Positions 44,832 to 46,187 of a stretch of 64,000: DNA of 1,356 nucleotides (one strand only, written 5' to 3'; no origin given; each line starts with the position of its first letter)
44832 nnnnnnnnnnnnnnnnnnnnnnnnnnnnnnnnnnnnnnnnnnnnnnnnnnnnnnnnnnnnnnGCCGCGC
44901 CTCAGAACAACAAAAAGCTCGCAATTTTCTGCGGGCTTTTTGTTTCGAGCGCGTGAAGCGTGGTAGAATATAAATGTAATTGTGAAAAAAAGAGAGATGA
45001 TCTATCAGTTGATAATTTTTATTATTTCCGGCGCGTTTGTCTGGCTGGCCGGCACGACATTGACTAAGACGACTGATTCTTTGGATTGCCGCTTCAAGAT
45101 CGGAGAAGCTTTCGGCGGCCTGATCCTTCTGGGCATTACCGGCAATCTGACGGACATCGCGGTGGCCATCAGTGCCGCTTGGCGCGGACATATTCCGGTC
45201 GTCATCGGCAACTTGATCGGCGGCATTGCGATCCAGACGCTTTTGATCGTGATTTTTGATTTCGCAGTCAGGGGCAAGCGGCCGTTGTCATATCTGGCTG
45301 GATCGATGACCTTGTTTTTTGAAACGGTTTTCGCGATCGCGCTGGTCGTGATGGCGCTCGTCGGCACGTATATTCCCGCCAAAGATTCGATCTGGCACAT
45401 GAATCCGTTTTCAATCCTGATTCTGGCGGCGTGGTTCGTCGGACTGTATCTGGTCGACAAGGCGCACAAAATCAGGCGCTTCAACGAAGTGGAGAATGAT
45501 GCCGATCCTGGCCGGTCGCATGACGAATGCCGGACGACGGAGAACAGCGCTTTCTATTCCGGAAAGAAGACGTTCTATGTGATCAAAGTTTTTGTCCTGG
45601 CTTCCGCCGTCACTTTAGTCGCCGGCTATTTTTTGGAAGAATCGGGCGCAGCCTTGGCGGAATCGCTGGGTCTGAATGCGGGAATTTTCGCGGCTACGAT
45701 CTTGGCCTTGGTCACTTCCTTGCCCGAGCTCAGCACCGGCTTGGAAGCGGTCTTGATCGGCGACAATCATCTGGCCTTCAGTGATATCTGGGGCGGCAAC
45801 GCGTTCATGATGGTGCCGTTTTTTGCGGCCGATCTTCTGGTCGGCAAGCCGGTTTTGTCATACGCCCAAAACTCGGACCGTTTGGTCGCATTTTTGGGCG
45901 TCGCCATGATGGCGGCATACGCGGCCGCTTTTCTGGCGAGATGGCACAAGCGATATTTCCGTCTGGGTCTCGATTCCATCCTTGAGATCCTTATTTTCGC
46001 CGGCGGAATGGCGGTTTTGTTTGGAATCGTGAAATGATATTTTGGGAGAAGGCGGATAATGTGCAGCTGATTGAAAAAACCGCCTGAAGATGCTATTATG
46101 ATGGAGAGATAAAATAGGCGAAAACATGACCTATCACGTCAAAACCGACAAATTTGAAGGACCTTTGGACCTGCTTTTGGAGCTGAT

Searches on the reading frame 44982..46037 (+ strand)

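Call 3: search_protein_families(library=pfam, proteins=[window:44982-46037:+], max_evalue=0.01)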
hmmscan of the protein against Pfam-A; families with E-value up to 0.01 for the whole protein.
window:44982-46037:+ (351 aa): 1 family
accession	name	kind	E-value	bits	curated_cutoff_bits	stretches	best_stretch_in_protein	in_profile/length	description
PF01699.29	Na_Ca_ex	-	1.3e-22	80.9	24.9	2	10-154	3-144/151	Sodium/calcium exchanger protein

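Call 4: search_protein_families(library=ncbifam, proteins=[window:44982-46037:+], max_evalue=0.01)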
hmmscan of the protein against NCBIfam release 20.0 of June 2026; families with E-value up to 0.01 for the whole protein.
window:44982-46037:+ (351 aa): 3 families
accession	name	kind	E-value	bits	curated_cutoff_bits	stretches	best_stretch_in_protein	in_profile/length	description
TIGR00367.1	TIGR00367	hypoth_equivalog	1.6e-16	60.3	179.65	1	9-317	4-292/312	calcium/sodium antiporter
NF008005.0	PRK10734.1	equivalog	2.1e-11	43.6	432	1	26-287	21-262/325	calcium/sodium antiporter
TIGR00846.1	caca2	superfamily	2.1e-08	33.3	317.45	1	25-258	52-287/372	calcium/proton exchanger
